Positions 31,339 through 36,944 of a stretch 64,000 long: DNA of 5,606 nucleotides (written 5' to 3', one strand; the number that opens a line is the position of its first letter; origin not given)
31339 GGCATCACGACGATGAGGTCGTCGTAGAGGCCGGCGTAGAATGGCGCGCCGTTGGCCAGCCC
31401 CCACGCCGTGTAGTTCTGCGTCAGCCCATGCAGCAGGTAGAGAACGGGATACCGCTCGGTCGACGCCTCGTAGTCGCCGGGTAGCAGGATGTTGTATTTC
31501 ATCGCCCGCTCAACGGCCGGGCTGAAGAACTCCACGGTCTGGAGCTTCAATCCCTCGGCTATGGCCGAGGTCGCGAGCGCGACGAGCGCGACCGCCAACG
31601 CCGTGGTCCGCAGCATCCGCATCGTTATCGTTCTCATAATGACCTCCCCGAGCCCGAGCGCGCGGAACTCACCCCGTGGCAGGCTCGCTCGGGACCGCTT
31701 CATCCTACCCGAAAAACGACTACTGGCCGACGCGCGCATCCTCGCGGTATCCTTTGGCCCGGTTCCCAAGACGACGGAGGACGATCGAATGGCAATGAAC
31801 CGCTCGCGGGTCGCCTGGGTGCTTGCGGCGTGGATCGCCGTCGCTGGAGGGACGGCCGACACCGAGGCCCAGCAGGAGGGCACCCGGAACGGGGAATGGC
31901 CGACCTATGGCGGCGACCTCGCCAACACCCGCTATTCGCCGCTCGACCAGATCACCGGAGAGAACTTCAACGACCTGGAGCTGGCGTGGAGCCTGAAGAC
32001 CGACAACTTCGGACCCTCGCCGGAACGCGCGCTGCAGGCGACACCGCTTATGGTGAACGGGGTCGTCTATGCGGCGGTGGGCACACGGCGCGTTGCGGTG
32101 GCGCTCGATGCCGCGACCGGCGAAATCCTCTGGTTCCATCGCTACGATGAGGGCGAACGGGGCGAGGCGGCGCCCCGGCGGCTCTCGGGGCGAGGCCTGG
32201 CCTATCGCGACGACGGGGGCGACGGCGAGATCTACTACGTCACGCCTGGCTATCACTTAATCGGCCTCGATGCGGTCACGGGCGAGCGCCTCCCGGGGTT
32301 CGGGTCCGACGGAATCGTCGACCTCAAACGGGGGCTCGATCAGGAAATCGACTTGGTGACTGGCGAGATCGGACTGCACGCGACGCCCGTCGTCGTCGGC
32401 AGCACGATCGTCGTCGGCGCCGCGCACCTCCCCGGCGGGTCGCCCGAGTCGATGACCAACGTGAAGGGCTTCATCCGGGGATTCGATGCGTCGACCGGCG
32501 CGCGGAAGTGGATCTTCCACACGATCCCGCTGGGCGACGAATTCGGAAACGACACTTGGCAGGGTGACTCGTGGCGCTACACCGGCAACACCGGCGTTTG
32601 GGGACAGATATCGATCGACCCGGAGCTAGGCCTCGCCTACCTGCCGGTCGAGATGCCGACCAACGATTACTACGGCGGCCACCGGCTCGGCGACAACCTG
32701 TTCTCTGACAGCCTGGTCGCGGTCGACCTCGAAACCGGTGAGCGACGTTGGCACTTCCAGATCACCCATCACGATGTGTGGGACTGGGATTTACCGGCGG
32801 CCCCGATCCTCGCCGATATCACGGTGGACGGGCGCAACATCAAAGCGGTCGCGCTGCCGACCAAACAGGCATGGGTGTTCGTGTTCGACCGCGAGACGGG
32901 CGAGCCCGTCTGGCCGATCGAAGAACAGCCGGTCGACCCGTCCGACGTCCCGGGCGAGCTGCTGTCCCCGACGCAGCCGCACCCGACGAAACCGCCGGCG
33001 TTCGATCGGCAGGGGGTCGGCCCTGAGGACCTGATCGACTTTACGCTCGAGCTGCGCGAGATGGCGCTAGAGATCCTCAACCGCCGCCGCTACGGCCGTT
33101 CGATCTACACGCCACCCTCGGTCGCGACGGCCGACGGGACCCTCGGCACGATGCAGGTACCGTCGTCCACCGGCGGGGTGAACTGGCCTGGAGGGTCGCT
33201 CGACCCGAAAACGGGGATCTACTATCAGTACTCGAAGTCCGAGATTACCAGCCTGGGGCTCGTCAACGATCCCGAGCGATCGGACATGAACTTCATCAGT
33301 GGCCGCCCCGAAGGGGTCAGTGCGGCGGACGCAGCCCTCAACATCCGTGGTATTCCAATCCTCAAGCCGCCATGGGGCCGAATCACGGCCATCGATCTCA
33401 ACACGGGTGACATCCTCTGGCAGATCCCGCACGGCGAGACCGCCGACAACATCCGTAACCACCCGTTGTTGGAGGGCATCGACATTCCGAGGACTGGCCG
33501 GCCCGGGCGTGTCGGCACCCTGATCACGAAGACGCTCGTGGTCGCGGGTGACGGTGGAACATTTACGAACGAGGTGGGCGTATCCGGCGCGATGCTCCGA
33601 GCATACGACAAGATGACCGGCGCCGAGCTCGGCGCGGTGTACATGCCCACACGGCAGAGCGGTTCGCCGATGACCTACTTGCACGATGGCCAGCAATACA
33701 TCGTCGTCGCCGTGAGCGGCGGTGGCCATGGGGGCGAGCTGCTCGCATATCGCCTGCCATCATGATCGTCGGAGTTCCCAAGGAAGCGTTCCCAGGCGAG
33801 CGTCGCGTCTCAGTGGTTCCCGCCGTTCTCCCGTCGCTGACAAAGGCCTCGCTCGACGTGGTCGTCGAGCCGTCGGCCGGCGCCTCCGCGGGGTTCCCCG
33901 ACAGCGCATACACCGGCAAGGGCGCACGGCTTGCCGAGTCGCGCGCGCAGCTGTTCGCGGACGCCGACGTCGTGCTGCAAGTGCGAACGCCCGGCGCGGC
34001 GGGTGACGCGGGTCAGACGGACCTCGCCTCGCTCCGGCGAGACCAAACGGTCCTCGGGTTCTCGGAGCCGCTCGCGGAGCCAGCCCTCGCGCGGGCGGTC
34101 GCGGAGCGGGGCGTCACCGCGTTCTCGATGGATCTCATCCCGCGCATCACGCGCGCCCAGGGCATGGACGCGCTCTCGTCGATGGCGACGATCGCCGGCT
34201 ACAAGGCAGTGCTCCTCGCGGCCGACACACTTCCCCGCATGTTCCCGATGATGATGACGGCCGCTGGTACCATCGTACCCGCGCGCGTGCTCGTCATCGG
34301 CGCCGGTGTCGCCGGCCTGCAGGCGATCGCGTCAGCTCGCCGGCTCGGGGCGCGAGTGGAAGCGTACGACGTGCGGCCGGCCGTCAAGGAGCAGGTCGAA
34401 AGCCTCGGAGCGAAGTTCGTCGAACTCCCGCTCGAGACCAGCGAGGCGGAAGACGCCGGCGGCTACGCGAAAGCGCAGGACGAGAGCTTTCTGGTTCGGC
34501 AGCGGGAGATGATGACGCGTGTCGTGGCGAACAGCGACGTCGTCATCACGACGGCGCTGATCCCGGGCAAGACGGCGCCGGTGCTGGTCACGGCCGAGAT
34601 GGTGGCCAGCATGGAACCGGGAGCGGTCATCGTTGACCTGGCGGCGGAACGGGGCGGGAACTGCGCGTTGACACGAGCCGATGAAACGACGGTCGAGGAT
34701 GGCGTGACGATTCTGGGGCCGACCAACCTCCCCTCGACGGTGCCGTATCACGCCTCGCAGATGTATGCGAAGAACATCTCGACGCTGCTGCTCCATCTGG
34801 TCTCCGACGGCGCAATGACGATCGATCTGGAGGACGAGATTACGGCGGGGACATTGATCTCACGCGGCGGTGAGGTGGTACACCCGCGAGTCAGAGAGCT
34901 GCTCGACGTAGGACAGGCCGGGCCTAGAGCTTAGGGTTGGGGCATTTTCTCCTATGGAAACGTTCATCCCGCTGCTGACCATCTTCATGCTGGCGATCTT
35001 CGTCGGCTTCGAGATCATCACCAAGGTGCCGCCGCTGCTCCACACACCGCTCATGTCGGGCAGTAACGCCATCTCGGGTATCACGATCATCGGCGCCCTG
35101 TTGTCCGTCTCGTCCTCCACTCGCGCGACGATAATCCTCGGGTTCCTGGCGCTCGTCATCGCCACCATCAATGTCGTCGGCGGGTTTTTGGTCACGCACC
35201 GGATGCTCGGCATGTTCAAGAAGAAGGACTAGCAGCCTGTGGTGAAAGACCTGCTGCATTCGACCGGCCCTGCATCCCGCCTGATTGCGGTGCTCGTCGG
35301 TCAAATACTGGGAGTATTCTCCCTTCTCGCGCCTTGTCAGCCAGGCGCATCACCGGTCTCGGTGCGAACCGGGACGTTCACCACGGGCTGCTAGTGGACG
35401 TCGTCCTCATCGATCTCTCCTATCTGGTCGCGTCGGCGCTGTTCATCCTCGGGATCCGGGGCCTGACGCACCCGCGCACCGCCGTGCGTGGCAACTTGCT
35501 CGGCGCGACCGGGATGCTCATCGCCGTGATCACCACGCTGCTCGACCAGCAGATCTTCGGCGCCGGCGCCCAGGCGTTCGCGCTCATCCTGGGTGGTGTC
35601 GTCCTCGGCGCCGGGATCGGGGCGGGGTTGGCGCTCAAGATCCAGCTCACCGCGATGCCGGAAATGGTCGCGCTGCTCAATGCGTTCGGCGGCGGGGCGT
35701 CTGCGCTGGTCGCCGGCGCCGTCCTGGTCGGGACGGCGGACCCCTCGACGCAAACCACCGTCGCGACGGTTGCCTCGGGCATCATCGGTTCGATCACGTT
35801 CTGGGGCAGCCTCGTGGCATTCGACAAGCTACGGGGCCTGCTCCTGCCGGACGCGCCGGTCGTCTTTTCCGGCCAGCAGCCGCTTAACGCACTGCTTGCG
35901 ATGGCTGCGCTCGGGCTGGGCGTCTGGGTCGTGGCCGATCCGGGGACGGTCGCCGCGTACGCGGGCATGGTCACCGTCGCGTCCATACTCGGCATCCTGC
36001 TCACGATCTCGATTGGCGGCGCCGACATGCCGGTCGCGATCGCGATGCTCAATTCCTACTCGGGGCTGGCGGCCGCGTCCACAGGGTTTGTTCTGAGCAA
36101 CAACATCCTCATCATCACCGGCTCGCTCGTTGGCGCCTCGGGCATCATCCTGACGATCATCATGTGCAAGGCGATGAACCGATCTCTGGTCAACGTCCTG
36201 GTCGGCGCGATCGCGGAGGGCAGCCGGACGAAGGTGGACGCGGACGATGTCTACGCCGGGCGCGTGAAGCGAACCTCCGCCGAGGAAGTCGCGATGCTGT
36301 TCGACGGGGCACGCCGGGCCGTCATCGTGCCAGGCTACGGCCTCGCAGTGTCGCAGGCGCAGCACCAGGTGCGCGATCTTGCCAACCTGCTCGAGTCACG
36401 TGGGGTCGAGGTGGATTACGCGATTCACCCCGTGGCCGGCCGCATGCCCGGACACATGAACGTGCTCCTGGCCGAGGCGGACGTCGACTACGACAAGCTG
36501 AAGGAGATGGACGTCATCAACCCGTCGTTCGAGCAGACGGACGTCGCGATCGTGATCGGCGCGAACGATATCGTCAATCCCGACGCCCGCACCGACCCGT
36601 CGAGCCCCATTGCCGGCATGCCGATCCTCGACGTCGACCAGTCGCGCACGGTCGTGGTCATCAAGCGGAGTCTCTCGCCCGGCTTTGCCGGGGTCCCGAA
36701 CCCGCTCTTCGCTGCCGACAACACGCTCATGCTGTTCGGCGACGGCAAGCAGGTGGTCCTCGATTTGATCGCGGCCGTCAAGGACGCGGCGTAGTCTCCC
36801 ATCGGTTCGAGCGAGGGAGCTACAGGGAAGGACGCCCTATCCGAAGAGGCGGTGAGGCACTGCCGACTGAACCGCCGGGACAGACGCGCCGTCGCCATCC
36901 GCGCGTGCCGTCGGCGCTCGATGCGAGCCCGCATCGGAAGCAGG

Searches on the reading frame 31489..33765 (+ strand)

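Call 82: search_protein_families(library=pfam, proteins=[window:31489-33765:+], max_evalue=0.00001)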
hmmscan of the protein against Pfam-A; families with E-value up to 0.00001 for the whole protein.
window:31489-33765:+ (758 aa): 2 families
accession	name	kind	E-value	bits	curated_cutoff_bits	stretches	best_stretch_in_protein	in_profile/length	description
PF01011.28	PQQ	-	1.7e-177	592.2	26.7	1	137-738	1-595/595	Glucose/ethanol/alcohol dehydrogenase, beta-propeller domain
PF13360.13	PQQ_2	-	2.6e-15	57.2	27.6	0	179-341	22-142/233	Outer membrane protein assembly factor BamB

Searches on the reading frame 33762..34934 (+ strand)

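Call 82: search_protein_families(library=pfam, proteins=[window:33762-34934:+], max_evalue=0.00001)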
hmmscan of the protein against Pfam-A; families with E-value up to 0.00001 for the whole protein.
window:33762-34934:+ (390 aa): 3 families
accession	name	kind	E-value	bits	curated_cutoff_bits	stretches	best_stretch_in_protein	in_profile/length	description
PF01262.27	AlaDh_PNT_C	-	1.3e-69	234.3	23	1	149-374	1-213/214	Alanine dehydrogenase/PNT, C-terminal domain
PF05222.21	AlaDh_PNT_N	-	7.3e-38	130.3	30.4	1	4-145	1-136/136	Alanine dehydrogenase/PNT, N-terminal domain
PF02826.25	2-Hacid_dh_C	-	6.9e-07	29.3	25.1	0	174-222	37-85/178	D-isomer specific 2-hydroxyacid dehydrogenase, NAD binding domain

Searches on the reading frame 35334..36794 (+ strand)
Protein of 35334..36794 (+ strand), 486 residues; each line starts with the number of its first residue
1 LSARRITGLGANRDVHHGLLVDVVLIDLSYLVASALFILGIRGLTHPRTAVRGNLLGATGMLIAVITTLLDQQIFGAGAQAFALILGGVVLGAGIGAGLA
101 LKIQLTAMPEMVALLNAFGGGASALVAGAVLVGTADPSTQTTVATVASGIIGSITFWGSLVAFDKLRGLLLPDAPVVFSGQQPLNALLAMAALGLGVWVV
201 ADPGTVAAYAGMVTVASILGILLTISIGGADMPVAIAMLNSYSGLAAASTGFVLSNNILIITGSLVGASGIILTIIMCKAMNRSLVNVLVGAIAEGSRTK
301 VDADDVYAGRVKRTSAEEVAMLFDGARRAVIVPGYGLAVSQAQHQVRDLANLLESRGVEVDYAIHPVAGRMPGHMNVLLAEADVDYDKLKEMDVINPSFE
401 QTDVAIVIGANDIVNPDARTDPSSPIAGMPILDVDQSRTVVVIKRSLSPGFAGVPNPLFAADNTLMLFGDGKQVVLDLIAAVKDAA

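Call 82: search_protein_families(library=pfam, proteins=[window:35334-36794:+], max_evalue=0.00001)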
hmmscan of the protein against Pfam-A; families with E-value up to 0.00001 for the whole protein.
window:35334-36794:+ (486 aa): 1 family
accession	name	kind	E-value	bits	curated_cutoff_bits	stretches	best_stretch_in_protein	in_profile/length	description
PF02233.22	PNTB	-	2.2e-177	591.1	31.7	1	27-480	2-455/456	NAD(P) transhydrogenase beta subunit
